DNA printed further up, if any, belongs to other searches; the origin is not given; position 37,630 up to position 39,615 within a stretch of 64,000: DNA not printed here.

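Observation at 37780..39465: NodU/CmcH-type carbamoyltransferase inside the glycosyltransferase run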

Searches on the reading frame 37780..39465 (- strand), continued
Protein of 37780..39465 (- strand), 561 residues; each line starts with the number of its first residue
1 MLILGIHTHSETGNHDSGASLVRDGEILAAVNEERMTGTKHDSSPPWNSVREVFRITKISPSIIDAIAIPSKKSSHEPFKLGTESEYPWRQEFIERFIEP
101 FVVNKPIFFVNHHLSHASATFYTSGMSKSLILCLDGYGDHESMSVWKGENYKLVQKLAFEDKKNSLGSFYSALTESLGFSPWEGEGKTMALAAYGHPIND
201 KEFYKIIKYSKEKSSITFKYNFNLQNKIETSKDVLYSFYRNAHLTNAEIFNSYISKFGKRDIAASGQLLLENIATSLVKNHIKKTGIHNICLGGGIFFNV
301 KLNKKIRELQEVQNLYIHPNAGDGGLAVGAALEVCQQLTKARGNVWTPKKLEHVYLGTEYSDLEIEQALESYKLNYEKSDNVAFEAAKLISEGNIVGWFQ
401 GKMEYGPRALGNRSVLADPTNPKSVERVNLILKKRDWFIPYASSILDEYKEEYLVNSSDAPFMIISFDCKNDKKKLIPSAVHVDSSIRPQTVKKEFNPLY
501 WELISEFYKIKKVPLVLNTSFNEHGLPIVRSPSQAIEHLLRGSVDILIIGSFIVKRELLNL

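Call 8: find_homologous_proteins(query=window:37780-39465:-)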
Query window:37780-39465:- (561 aa): 7769 proteins with E <= 0.001 among 8000 candidates; the best 120 are listed.
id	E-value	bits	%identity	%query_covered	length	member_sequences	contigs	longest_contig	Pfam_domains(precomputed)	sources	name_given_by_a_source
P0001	0.0e+0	1274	100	100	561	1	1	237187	PF02543.22,PF00814.32,PF22521.3,PF16861.11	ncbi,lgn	-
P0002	1.4e-147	511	44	99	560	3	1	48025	PF02543.22,PF00814.32,PF22521.3,PF16861.11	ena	-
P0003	8.3e-147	508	44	97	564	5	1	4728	PF02543.22,PF00814.32,PF16861.11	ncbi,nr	ncbi:MAG: hypothetical protein HY438_04240 [DPANN group archaeon]|nr:hypothetical protein [DPANN gro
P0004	1.7e-146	507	46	99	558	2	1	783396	PF02543.22,PF00814.32,PF16861.11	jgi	-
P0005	2.1e-146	507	46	99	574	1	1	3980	PF02543.22,PF00814.32,PF16861.11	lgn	-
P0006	5.8e-145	502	47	99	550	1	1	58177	PF02543.22,PF00814.32,PF22521.3,PF16861.11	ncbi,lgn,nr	ncbi:MAG: carbamoyltransferase C-terminal domain-containing protein [bacterium]|nr:carbamoyltransfer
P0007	8.7e-144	498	43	99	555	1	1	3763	PF02543.22,PF16861.11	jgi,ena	-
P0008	2.0e-143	497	42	100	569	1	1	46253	PF02543.22,PF16861.11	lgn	-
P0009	7.7e-143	495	42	99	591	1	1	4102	PF02543.22,PF16861.11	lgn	-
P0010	2.1e-141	490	48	66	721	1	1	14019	PF02543.22,PF16861.11,PF14890.12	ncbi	-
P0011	3.8e-141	489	42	97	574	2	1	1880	PF02543.22,PF00814.32,PF16861.11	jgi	jgi:carbamoyltransferase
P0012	8.3e-141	488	43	99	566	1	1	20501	PF02543.22,PF00814.32,PF16861.11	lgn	-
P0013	4.8e-140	486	43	97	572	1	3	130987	PF02543.22,PF00814.32,PF22521.3,PF16861.11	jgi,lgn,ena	jgi:carbamoyltransferase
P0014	2.3e-139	484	43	97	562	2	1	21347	PF02543.22,PF00814.32,PF16861.11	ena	-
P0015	1.9e-137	477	44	98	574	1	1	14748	PF02543.22,PF00814.32,PF22521.3,PF16861.11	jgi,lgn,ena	-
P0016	1.3e-135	471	43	98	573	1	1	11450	PF02543.22,PF00814.32,PF16861.11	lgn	-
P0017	1.9e-135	471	43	100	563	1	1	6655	PF02543.22,PF16861.11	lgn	-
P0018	8.9e-134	465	42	96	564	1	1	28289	PF02543.22,PF00814.32,PF16861.11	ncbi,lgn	-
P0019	1.2e-129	451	43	98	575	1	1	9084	PF02543.22,PF16861.11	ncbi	-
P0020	3.2e-127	443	42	99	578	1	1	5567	PF02543.22,PF16861.11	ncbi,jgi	jgi:carbamoyltransferase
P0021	2.4e-124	434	42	99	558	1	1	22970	PF02543.22,PF00814.32,PF22521.3,PF16861.11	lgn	-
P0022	1.2e-123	432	42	99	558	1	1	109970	PF02543.22,PF22521.3,PF16861.11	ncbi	ncbi:MAG: carbamoyltransferase C-terminal domain-containing protein [Patescibacteria group bacterium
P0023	9.6e-123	429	45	99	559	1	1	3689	PF02543.22,PF22521.3,PF16861.11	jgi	-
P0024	3.8e-119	417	40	99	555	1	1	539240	PF02543.22,PF00814.32,PF22521.3,PF16861.11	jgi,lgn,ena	-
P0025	1.0e-116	409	39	99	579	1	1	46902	PF02543.22,PF00814.32,PF22521.3,PF16861.11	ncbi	-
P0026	1.3e-116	408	41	99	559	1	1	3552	PF02543.22,PF00814.32,PF22521.3,PF16861.11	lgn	-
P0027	4.2e-113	397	39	97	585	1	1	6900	PF02543.22,PF16861.11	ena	-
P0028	1.4e-112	395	41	97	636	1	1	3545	PF02543.22,PF16861.11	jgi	jgi:carbamoyltransferase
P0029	8.5e-112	393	40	99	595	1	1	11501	PF02543.22,PF16861.11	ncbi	-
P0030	1.3e-111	392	37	99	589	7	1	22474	PF02543.22,PF16861.11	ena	-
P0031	4.0e-111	390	36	99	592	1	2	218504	PF02543.22,PF16861.11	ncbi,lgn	-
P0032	5.8e-111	390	36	99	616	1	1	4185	PF02543.22,PF22521.3,PF16861.11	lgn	-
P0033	7.5e-111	389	39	99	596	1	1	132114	PF02543.22,PF16861.11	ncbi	-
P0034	7.2e-110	386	40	99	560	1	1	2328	PF02543.22,PF16861.11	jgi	-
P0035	7.9e-110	386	40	98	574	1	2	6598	PF02543.22,PF00814.32,PF22521.3,PF16861.11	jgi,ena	-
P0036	1.6e-109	385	37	97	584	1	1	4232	PF02543.22,PF16861.11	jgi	-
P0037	2.1e-109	385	40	99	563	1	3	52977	PF02543.22,PF00814.32,PF22521.3,PF16861.11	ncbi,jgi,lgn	jgi:carbamoyltransferase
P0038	3.6e-109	384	38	99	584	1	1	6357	PF02543.22,PF16861.11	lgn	-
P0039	4.6e-109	384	40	99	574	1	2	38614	PF02543.22,PF00814.32,PF22521.3,PF16861.11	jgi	jgi:carbamoyltransferase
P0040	5.2e-109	383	41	99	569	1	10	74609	PF02543.22,PF16861.11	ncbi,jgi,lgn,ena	-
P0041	1.2e-108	382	40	99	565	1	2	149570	PF02543.22,PF00814.32,PF22521.3,PF16861.11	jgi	-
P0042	1.3e-108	382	38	99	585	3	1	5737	PF02543.22,PF16861.11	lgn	-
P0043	3.6e-108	381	40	99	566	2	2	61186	PF02543.22,PF16861.11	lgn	-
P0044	4.0e-108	380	37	97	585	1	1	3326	PF02543.22,PF16861.11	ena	-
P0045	7.2e-108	380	38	99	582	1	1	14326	PF02543.22,PF16861.11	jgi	jgi:carbamoyltransferase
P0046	1.2e-107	379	40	99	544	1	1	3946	PF02543.22,PF16861.11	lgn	-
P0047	1.3e-107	379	39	99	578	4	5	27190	PF02543.22,PF16861.11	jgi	-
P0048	2.3e-107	378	38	99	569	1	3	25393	PF02543.22,PF16861.11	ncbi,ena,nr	ncbi:MAG: hypothetical protein ISS47_02895 [Candidatus Omnitrophica bacterium]|nr:hypothetical prote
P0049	3.6e-107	377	36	99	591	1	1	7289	PF02543.22,PF16861.11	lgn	-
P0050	3.9e-107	377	40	99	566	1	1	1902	PF02543.22,PF16861.11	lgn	-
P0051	6.8e-107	376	39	98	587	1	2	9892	PF02543.22,PF22521.3,PF16861.11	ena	-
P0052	1.8e-106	375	38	99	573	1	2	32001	PF02543.22,PF22521.3,PF16861.11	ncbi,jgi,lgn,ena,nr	ncbi:MAG: carbamoyltransferase [Candidatus Omnitrophota bacterium]|nr:MAG: carbamoyltransferase [Can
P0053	2.6e-106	374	38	99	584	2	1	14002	PF02543.22,PF16861.11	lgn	-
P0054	3.0e-106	374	36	99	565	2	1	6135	PF02543.22,PF16861.11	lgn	-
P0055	4.7e-106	374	36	99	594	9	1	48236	PF02543.22,PF16861.11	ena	-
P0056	5.6e-106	373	38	99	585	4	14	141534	PF02543.22,PF16861.11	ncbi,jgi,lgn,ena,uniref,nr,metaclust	ncbi:MAG: hypothetical protein A3C06_02810 [Candidatus Taylorbacteria bacterium RIFCSPHIGHO2_02_FULL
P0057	9.8e-106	373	36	99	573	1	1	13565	PF02543.22,PF22521.3,PF16861.11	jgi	-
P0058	1.3e-105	372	40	99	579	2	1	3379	PF02543.22,PF16861.11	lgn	-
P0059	1.5e-105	372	37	99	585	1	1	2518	PF02543.22,PF16861.11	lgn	-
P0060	1.7e-105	372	38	99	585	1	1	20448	PF02543.22,PF16861.11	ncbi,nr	ncbi:MAG: hypothetical protein HY001_02810 [Candidatus Portnoybacteria bacterium]|nr:hypothetical pr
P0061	2.1e-105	371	38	99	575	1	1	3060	PF02543.22,PF22521.3,PF16861.11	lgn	-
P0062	2.9e-105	371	36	99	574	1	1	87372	PF02543.22,PF16861.11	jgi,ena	jgi:carbamoyltransferase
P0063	3.2e-105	371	38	99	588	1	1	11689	PF02543.22,PF16861.11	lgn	-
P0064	4.1e-105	371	36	99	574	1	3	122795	PF02543.22,PF16861.11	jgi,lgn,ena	-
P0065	5.4e-105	370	40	99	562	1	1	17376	PF02543.22,PF16861.11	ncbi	-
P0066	6.3e-105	370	37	100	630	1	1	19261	PF02543.22,PF22521.3,PF16861.11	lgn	-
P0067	8.5e-105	369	41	81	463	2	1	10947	PF02543.22,PF22521.3,PF16861.11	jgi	-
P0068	9.8e-105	369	38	99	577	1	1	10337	PF02543.22,PF22521.3,PF16861.11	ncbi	ncbi:MAG: carbamoyltransferase [Promethearchaeota archaeon]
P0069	1.5e-104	369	37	99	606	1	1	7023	PF02543.22,PF16861.11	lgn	-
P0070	4.3e-104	367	37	99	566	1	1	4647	PF02543.22,PF22521.3,PF16861.11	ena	-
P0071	7.1e-104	366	37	99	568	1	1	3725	PF02543.22,PF16861.11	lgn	-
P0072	1.0e-103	366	37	99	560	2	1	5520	PF02543.22,PF16861.11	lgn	-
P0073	1.6e-103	365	38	99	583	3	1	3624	PF02543.22,PF16861.11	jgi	jgi:carbamoyltransferase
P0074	2.3e-103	365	38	99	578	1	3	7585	PF02543.22,PF16861.11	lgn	-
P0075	2.6e-103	365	37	99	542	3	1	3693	PF02543.22,PF22521.3,PF16861.11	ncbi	-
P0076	3.0e-103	364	37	99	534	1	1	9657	PF02543.22,PF22521.3,PF16861.11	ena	-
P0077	4.0e-103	364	36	99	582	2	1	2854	PF02543.22,PF16861.11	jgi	-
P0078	4.4e-103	364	36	99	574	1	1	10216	PF02543.22,PF16861.11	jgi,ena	-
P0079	1.1e-102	362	37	99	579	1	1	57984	PF02543.22,PF16861.11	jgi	jgi:carbamoyltransferase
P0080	1.3e-102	362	37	99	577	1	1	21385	PF02543.22,PF16861.11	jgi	jgi:carbamoyltransferase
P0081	1.3e-102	362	37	99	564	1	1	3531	PF02543.22,PF16861.11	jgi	-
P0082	3.5e-102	361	36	99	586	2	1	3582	PF02543.22,PF16861.11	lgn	-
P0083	3.8e-102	361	35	99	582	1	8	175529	PF02543.22,PF00814.32,PF22521.3,PF16861.11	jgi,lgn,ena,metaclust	metaclust:\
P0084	3.9e-102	361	35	99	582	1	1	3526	PF02543.22,PF00814.32,PF22521.3,PF16861.11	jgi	jgi:carbamoyltransferase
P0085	4.8e-102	360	36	99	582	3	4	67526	PF02543.22,PF00814.32,PF22521.3,PF16861.11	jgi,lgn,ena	jgi:carbamoyltransferase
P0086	8.9e-102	360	37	99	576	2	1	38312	PF02543.22,PF16861.11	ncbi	-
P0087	1.2e-101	359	36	99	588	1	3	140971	PF02543.22,PF16861.11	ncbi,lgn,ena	-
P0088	1.5e-101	359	38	99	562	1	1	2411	PF02543.22,PF16861.11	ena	-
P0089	1.5e-101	359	37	99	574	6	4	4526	PF02543.22,PF00814.32,PF22521.3,PF16861.11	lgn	-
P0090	1.7e-101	359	35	99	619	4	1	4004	PF02543.22,PF16861.11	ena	-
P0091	1.9e-101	358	36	99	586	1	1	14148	PF02543.22,PF16861.11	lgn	-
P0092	2.4e-101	358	37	99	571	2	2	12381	PF02543.22,PF16861.11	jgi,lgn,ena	-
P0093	3.1e-101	358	38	99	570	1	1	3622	PF02543.22,PF00814.32,PF22521.3,PF16861.11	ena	-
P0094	4.3e-101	357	38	99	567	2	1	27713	PF02543.22,PF22521.3,PF16861.11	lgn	-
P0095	5.4e-101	357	39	99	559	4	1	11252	PF02543.22,PF16861.11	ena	-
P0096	8.0e-101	356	37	99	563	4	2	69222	PF02543.22,PF00814.32,PF22521.3,PF16861.11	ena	-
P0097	8.1e-101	356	38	99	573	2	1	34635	PF02543.22,PF16861.11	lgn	-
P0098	9.4e-101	356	37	99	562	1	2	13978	PF02543.22,PF16861.11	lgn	-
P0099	1.1e-100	356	36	99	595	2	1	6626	PF02543.22,PF16861.11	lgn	-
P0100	1.1e-100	356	37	99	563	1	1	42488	PF02543.22,PF00814.32,PF22521.3,PF16861.11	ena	-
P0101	1.2e-100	356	38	99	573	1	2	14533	PF02543.22,PF16861.11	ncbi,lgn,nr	ncbi:MAG: carbamoyltransferase C-terminal domain-containing protein [Candidatus Gastranaerophilales 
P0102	1.4e-100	356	36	96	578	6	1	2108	PF02543.22,PF22521.3,PF16861.11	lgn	-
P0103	1.4e-100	356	37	99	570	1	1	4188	PF02543.22,PF00814.32,PF22521.3,PF16861.11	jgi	jgi:carbamoyltransferase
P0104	2.8e-100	355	37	99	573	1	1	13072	PF02543.22,PF16861.11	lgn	-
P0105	4.6e-100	354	36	99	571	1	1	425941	PF02543.22,PF16861.11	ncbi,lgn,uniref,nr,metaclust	ncbi:carbamoyltransferase family protein [Halopenitus persicus]|uniref:Carbamoyltransferase n=1 Tax=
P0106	8.2e-100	353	36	99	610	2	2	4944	PF02543.22,PF22521.3,PF16861.11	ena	-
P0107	8.5e-100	353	36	99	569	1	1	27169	PF02543.22,PF16861.11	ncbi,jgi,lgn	-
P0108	1.5e-99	352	37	99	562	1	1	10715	PF02543.22,PF16861.11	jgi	jgi:carbamoyltransferase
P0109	1.7e-99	352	35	99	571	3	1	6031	PF02543.22,PF16861.11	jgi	jgi:carbamoyltransferase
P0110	1.7e-99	352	37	99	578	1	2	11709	PF02543.22,PF16861.11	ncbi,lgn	ncbi:MAG: carbamoyltransferase [Candidatus Scalinduaceae bacterium]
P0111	1.7e-99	352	38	99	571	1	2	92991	PF02543.22,PF00814.32,PF16861.11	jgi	-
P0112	2.1e-99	352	37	100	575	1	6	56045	PF02543.22,PF00814.32,PF22521.3,PF16861.11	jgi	-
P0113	2.7e-99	351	37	99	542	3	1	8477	PF02543.22,PF16861.11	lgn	-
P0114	2.9e-99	351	37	99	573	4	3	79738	PF02543.22,PF16861.11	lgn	-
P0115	6.3e-99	350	51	58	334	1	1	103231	PF02543.22,PF16861.11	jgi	jgi:carbamoyltransferase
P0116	6.3e-99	350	39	99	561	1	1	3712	PF02543.22,PF16861.11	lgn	-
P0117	7.3e-99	350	37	99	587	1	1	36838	PF02543.22,PF16861.11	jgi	jgi:carbamoyltransferase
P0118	1.1e-98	349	37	97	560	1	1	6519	PF02543.22,PF16861.11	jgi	jgi:carbamoyltransferase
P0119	1.2e-98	349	35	99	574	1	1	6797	PF02543.22,PF16861.11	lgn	-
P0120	1.6e-98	349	39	99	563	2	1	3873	PF02543.22,PF16861.11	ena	-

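Call 9: find_encoding_contigs(protein=P0001, flank=10000, max_places=3)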
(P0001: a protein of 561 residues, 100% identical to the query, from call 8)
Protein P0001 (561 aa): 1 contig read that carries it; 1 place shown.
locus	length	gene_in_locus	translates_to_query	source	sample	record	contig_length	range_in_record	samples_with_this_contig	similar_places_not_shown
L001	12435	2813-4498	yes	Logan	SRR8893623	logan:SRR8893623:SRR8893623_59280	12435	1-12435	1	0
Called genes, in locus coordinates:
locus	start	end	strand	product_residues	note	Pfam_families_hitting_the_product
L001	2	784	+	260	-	?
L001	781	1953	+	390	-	-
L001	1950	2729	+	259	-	PF00535:Glycos_transf_2, PF10111:Glyco_tranf_2_2 (faint), PF13641:Glyco_tranf_2_3, PF13632:Glyco_trans_2_3 (weak)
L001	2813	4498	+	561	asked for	PF02543:Carbam_trans_N (weak), PF00814:TsaD (faint), PF02543:Carbam_trans_N, PF22521:HypF_C_2 (weak), PF16861:Carbam_trans_C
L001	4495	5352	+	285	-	PF00535:Glycos_transf_2, PF10111:Glyco_tranf_2_2 (weak), PF13641:Glyco_tranf_2_3, PF13632:Glyco_trans_2_3 (weak)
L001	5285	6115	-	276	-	PF00535:Glycos_transf_2, PF10111:Glyco_tranf_2_2, PF13641:Glyco_tranf_2_3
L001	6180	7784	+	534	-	PF02366:PMT (weak), PF13231:PMT_2 (weak)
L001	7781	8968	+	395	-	-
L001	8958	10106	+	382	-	-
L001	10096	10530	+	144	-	-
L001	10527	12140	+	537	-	PF02366:PMT, PF13231:PMT_2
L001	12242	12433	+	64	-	?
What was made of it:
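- Checked: An independent gene call on a Logan contig from run SRR8893623 gives the identical protein (call 9).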

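Call 10: list_cluster_members(proteins=[P0001])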
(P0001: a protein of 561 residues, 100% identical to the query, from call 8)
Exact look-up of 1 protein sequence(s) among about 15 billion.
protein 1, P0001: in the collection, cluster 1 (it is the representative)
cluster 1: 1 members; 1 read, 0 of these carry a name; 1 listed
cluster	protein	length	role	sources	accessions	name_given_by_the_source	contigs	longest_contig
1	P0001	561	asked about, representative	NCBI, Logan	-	-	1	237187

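Call 11: find_related_loci(query=window:37780-39465:-, collection=genome_contigs, flank=10000)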
Query window:37780-39465:- (561 aa) in genome_contigs; peptide patterns used: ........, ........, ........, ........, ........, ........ (x = any residue, [..] = any of these).
99 stretches matched a pattern; 32 encode a relative of the query (tblastn E <= 1e-3); 32 distinct loci.
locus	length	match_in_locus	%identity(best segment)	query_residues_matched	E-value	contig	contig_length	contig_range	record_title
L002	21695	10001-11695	38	2-557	7e-113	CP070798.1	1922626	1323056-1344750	MAG: Thermoplasmatales archaeon isolate bin14 chromosome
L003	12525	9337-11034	35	15-560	2e-98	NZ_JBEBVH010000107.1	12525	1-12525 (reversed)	MAG: Pseudopedobacter sp. isolate T2.bin.245 NODE_18438_length_12525_cov_5.749318, whole genome shotgun sequence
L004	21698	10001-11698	35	15-560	2e-93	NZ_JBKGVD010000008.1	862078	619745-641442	MAG: Pedobacter sp. isolate SHSU.bins.122 k141_22036801, whole genome shotgun sequence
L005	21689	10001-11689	35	15-557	1e-92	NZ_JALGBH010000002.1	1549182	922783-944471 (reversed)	Pedobacter montanisoli strain CYS-01 contig2, whole genome shotgun sequence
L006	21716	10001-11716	35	1-556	1e-91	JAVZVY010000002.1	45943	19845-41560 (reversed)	MAG: Candidatus Micrarchaeaceae archaeon isolate DRTY-9_201709_bins_2 DRTY-9_201709_bins_2_scaffold_2, whole genome shot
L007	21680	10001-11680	34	1-556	7e-91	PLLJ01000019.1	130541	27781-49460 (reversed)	MAG: Candidatus Omnitrophota bacterium isolate fen_1321 73.20120800_E3X.43_contig_311, whole genome shotgun sequence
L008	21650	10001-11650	35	15-556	7e-90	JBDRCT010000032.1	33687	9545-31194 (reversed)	MAG: Candidatus Omnitrophota bacterium isolate MEGAHIT-group-1.200 k141_11078837, whole genome shotgun sequence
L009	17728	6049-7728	34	1-557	5e-85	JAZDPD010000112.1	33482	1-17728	MAG: Candidatus Omnitrophota bacterium isolate MEGAHIT-group-0.817 k141_13219265, whole genome shotgun sequence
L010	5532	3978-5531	37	1-515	4e-85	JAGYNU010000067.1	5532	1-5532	MAG: Candidatus Omnitrophota bacterium isolate M55B152 67, whole genome shotgun sequence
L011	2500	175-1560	37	94-555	7e-85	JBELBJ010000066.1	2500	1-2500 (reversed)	MAG: Marinoscillum sp. isolate REMEI003_ass_metaspades_bin.56 NODE_74489_length_2500_cov_3.534151, whole genome shotgun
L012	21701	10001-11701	32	15-557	6e-79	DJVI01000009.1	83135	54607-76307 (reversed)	MAG TPA_asm: candidate division WOR-3 bacterium UBA6260 UBA6260_contig_69739, whole genome shotgun sequence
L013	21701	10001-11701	32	15-557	2e-78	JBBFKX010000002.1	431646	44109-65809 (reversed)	MAG: candidate division WOR-3 bacterium isolate Uz-U4-10 NODE_2_length_431646_cov_18.138295, whole genome shotgun sequen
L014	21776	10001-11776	33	3-556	3e-77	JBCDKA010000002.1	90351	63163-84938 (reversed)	MAG: Pseudomonadota bacterium isolate P01_H01_bin.48 k141_598041_length_90351_cov_25.3773, whole genome shotgun sequence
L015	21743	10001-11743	30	15-557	6e-77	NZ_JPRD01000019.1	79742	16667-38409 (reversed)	Vibrio owensii CAIM 1854 = LMG 25443 strain DY05 contig_19, whole genome shotgun sequence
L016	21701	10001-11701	31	15-557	6e-75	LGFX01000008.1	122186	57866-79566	MAG: candidate division TA06 bacterium 32_111 MPI_scaffold_11, whole genome shotgun sequence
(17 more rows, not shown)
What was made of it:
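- Tried and rejected: I looked for the source genome among the GTDB representatives (call 11).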

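Call 23: find_encoding_contigs(protein=P0002, flank=8000, max_places=1)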
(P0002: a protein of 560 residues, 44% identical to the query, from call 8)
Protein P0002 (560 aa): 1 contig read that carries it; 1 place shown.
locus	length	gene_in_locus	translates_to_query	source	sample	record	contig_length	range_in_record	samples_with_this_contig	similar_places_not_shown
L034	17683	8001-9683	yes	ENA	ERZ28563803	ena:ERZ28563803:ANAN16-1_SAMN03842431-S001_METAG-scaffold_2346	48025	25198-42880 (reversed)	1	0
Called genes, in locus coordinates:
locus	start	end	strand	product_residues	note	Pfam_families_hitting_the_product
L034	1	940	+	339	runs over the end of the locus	PF20706:GT4-conflict (weak), PF00534:Glycos_transf_1, PF13692:Glyco_trans_1_4, PF13524:Glyco_trans_1_2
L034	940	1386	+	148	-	PF08660:Alg14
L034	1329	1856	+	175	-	PF04101:Glyco_tran_28_C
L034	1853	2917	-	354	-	PF00953:Glycos_transf_4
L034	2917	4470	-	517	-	PF13231:PMT_2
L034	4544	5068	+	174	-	PF05148:Methyltransf_8 (weak), PF13489:Methyltransf_23, PF08241:Methyltransf_11, PF13649:Methyltransf_25 (weak), PF13847:Methyltransf_31 (weak)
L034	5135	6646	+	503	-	PF02310:B12-binding, PF04055:Radical_SAM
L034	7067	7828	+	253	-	-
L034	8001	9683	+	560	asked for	PF02543:Carbam_trans_N, PF00814:TsaD (faint), PF22521:HypF_C_2 (weak), PF16861:Carbam_trans_C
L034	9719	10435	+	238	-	PF13489:Methyltransf_23, PF08241:Methyltransf_11 (weak), PF13847:Methyltransf_31 (weak)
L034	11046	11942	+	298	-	PF03706:LPG_synthase_TM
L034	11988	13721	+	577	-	PF02543:Carbam_trans_N, PF22521:HypF_C_2 (weak), PF16861:Carbam_trans_C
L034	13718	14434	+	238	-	PF00535:Glycos_transf_2, PF10111:Glyco_tranf_2_2 (weak), PF13641:Glyco_tranf_2_3 (weak)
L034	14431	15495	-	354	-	PF02350:Epimerase_2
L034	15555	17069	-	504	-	-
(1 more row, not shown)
